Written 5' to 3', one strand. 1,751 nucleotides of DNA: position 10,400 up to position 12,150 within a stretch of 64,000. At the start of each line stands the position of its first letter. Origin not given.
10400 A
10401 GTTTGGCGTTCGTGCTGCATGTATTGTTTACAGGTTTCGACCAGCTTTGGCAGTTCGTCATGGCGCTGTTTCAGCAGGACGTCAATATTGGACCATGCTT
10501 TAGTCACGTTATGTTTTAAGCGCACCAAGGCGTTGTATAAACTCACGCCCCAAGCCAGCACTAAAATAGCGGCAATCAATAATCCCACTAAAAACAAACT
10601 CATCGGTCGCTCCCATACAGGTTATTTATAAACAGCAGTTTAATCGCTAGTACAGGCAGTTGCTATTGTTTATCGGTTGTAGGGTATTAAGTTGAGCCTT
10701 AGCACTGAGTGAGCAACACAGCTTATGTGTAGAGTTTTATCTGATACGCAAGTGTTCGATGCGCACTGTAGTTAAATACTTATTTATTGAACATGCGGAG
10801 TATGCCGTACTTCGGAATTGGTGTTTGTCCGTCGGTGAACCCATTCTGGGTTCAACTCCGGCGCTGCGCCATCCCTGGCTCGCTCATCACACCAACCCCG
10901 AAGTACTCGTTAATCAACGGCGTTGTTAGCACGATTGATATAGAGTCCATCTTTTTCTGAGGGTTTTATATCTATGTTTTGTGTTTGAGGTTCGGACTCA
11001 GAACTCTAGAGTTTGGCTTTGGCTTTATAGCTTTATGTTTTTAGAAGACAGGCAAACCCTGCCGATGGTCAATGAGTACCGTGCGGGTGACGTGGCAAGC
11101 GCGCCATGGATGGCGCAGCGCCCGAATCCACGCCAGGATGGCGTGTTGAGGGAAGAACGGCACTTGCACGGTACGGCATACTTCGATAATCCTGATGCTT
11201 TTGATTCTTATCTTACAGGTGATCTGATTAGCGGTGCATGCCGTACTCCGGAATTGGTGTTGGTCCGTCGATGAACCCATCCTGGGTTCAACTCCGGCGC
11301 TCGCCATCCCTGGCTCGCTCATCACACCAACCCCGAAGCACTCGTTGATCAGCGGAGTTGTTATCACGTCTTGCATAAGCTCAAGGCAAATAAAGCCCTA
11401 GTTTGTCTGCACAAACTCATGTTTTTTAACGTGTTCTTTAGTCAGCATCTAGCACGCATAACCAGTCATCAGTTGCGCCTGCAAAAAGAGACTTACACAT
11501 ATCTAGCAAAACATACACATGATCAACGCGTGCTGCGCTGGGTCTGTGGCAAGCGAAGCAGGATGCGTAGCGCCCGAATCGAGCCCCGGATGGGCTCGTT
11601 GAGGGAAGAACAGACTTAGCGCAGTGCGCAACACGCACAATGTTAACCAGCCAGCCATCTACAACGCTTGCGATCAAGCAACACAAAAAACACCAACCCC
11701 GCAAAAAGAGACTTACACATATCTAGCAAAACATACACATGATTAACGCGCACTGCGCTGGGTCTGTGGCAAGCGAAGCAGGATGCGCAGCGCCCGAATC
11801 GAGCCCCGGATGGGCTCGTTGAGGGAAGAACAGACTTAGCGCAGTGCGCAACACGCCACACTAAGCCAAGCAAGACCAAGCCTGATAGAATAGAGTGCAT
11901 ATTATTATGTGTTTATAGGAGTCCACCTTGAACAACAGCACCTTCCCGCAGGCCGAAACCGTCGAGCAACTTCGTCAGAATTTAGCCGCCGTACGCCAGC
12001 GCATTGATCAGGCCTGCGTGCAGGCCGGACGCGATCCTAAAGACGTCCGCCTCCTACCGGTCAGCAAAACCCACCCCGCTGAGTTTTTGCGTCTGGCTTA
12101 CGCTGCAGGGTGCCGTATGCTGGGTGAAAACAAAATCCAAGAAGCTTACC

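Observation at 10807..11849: Five copies of a ~100-nt covarying, strand-specific structured element in a 1.3-kb ORF-free gap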

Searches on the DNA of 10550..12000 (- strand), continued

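Call 47: search_with_rna_model(model_id=R1, sources=[L107, L108, L109], max_evalue=10, filters=off)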
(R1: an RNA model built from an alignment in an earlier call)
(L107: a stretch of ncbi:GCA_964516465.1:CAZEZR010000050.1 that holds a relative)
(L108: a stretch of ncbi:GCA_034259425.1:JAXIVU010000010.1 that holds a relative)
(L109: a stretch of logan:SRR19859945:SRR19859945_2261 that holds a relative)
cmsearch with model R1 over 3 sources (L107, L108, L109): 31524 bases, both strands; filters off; matches with E-value up to 10: 30.
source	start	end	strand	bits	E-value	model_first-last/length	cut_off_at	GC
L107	4584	4705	+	98.5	3.2e-25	1-122/122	no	0.61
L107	4756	4877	+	96.5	1.1e-24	1-122/122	no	0.63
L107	4478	4547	-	30.1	1.7e-06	28-93/122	no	0.49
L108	4629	4747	+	14.4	0.034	1-122/122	no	0.38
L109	4629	4747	+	14.4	0.034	1-122/122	no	0.38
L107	4755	4875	-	13.4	0.064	1-122/122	no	0.64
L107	4583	4703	-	12.6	0.11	1-122/122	no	0.62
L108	1406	1454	-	9.4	0.8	1-122/122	no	0.43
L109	1406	1454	-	9.4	0.8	1-122/122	no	0.43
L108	8637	8674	+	8.6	1.4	1-122/122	no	0.61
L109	8637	8674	+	8.6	1.4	1-122/122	no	0.61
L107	5726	5778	+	8.2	1.8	1-122/122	no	0.38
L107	7024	7065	+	7.9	2.1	1-122/122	no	0.29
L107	1008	1048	+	7.4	2.9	1-122/122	no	0.51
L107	9542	9605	-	7.2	3.3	1-122/122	no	0.48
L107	915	941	+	7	3.6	1-122/122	no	0.37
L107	7369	7472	-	6.9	3.9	1-122/122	no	0.48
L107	3560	3603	-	6.7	4.4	1-122/122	no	0.34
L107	5833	5864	-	6.6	4.6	1-122/122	no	0.62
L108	5059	5086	-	6.5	5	1-122/122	no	0.5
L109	5059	5086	-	6.5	5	1-122/122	no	0.5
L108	1403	1465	+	6.2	6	1-122/122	no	0.4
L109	1403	1465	+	6.2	6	1-122/122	no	0.4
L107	4979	5007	-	6.2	6.1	1-122/122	no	0.41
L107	1810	1875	-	6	6.9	1-122/122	no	0.56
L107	1028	1065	-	5.9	7.4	1-122/122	no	0.53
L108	5754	5813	+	5.7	8.2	1-122/122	no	0.43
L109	5754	5813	+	5.7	8.2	1-122/122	no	0.43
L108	2329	2391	-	5.5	9.6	1-122/122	no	0.46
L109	2329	2391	-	5.5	9.6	1-122/122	no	0.46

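Call 51: search_dna_similar(query=window:10790-11200:+, collection=plasmids, mode=distant, max_evalue=0.001, max_rows=10)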
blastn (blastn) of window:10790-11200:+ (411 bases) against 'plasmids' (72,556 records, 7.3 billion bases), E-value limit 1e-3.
No match.

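Call 52: search_dna_similar(query=window:10790-11200:+, collection=phages, mode=distant, max_evalue=0.001, max_rows=10)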
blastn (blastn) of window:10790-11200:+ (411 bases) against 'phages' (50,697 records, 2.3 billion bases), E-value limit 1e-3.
No match.

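Call 53: search_with_rna_model(model_id=R1, source=window, max_evalue=1, show_alignments=2)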
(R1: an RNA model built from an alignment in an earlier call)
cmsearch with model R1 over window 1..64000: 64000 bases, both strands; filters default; matches with E-value up to 1: 7.
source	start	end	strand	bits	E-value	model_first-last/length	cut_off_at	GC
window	10795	10916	-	135.8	3.8e-35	1-122/122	no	0.57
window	11231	11351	-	128.6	3.7e-33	1-122/122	no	0.6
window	11066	11186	+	124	6.6e-32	1-122/122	no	0.62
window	11740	11859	+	123.7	8.1e-32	1-122/122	no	0.62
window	11520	11639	+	122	2.3e-31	1-122/122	no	0.62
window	53437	53469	-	11.7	0.4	1-122/122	no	0.48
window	21795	21851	-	10.4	0.9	1-122/122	no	0.54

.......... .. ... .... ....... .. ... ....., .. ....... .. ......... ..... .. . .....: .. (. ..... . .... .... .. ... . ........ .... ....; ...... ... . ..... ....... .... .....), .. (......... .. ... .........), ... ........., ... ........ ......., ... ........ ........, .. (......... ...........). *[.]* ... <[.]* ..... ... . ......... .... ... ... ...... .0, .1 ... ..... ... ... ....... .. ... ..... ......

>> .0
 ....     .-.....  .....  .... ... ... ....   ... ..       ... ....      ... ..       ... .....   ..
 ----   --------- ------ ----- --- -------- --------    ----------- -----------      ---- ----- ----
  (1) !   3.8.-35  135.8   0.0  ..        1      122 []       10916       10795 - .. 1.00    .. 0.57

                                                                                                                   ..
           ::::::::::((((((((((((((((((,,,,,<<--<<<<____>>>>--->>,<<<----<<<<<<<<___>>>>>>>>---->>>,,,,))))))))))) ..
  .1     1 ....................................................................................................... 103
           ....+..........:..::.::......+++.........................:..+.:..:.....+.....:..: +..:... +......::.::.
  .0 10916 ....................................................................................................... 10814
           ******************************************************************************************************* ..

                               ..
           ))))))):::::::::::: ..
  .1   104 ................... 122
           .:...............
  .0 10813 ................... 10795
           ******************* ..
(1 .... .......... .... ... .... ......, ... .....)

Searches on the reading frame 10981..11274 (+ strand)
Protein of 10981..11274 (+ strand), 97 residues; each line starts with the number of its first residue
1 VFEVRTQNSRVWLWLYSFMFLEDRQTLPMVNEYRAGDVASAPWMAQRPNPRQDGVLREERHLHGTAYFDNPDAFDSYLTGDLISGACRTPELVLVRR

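Call 56: search_protein_families(library=pfam, proteins=[window:10981-11274:+], max_evalue=0.01)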
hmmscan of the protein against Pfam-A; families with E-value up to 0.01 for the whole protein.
window:10981-11274:+ (97 aa): 0 families

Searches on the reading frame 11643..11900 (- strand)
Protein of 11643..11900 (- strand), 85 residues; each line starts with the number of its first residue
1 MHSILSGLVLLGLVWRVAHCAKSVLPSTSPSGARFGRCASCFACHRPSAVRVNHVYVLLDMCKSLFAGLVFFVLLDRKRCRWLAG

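Call 56: search_protein_families(library=pfam, proteins=[window:11643-11900:-], max_evalue=0.01)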
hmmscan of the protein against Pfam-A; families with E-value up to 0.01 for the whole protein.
window:11643-11900:- (85 aa): 1 family
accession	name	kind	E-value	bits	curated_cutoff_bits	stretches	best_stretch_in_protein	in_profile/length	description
PF16083.10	Phage_holin_3_3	-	0.00039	20.9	28.4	1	34-77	8-51/78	LydA holin phage, holin superfamily III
